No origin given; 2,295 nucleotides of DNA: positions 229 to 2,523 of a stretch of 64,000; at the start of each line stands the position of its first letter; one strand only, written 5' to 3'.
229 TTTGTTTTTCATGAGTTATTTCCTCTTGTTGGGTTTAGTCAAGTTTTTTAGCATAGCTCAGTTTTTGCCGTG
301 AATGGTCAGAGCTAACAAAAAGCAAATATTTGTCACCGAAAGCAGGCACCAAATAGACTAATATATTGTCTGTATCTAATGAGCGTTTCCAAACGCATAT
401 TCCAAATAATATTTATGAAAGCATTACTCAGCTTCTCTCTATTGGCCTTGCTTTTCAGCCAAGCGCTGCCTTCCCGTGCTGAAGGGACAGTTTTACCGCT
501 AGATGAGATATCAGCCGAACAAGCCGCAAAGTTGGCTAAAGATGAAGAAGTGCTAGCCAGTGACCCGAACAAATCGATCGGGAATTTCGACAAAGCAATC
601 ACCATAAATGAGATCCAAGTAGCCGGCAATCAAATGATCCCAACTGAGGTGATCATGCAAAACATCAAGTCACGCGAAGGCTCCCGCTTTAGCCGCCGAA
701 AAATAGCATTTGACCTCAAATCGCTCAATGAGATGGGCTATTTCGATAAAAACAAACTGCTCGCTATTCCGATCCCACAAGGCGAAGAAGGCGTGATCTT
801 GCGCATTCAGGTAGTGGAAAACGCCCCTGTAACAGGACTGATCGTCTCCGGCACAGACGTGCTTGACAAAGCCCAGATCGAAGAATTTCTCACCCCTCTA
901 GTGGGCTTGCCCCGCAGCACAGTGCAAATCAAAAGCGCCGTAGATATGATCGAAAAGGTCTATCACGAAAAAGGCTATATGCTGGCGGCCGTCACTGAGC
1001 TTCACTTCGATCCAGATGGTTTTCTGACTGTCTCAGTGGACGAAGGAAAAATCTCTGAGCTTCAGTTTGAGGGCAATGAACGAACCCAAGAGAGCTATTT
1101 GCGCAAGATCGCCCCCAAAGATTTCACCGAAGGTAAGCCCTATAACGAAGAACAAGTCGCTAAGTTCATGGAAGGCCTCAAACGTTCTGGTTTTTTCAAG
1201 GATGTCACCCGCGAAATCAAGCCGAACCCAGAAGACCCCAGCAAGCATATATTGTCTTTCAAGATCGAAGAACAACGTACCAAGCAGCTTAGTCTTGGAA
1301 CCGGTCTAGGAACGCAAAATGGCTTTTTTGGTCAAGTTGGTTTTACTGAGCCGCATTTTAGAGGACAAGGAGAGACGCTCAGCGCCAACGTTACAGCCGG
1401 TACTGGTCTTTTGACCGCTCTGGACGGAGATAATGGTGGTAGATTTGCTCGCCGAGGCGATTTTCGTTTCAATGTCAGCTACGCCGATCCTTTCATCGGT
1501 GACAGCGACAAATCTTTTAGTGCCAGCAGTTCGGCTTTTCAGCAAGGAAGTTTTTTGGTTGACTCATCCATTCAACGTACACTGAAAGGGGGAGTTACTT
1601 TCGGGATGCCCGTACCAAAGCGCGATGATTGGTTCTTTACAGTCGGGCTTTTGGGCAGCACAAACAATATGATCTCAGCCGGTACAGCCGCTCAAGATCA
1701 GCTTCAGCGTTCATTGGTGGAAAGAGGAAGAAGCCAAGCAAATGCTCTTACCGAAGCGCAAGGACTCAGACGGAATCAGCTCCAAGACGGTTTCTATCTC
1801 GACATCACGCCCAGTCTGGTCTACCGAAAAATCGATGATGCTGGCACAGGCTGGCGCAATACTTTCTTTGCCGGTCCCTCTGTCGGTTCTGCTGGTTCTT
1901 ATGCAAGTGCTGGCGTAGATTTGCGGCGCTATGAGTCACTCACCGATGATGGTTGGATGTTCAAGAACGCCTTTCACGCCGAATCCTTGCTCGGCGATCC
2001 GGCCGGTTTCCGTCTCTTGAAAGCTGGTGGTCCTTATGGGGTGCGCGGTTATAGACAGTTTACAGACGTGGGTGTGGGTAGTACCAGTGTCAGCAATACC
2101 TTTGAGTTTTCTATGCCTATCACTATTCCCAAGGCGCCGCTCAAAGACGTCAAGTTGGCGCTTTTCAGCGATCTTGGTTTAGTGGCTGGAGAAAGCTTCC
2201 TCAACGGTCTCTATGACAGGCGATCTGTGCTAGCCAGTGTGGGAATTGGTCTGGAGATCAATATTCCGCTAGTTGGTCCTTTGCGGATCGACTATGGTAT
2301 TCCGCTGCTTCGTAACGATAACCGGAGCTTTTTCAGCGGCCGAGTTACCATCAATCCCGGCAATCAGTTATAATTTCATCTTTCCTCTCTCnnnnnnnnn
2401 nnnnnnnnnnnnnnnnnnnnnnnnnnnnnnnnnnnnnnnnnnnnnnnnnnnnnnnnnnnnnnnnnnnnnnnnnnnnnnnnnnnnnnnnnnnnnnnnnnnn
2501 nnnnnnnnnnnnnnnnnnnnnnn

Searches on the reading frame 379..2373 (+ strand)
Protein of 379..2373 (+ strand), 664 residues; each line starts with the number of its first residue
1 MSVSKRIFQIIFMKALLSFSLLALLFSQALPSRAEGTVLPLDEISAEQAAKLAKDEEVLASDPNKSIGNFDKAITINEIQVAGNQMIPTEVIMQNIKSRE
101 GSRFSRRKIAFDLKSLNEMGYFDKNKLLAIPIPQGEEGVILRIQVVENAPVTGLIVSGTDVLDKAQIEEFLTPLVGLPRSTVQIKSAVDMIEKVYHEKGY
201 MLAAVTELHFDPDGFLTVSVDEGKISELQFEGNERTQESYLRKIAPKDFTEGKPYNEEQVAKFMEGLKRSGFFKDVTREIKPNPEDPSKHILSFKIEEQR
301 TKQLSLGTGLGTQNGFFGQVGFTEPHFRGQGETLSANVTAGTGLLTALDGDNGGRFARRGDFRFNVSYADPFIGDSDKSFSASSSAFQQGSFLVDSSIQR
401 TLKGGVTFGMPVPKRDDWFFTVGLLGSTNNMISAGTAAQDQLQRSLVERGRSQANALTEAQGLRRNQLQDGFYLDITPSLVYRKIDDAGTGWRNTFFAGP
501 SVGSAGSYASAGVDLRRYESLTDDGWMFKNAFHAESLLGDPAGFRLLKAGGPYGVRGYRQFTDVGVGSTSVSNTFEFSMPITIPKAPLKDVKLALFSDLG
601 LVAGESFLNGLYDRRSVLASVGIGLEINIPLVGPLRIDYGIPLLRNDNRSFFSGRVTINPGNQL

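Call 69: search_protein_families(library=pfam, proteins=[window:379-2373:+], max_evalue=0.00001)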
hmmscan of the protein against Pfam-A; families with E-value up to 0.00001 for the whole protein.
window:379-2373:+ (664 aa): 3 families
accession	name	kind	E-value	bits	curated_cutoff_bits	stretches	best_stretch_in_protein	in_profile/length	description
PF07244.20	POTRA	-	2.6e-24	86.2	21.3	2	224-298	2-78/79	Surface antigen variable number repeat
PF01103.29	Omp85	-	1.6e-21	77.6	24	1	327-648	2-311/325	Omp85 superfamily domain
PF08479.16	POTRA_2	-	2.1e-09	37.6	24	1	150-206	2-58/76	POTRA domain, ShlB-type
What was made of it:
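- Diderm host: a BamA/Omp85 gene lies at 379-2373 (call 69).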
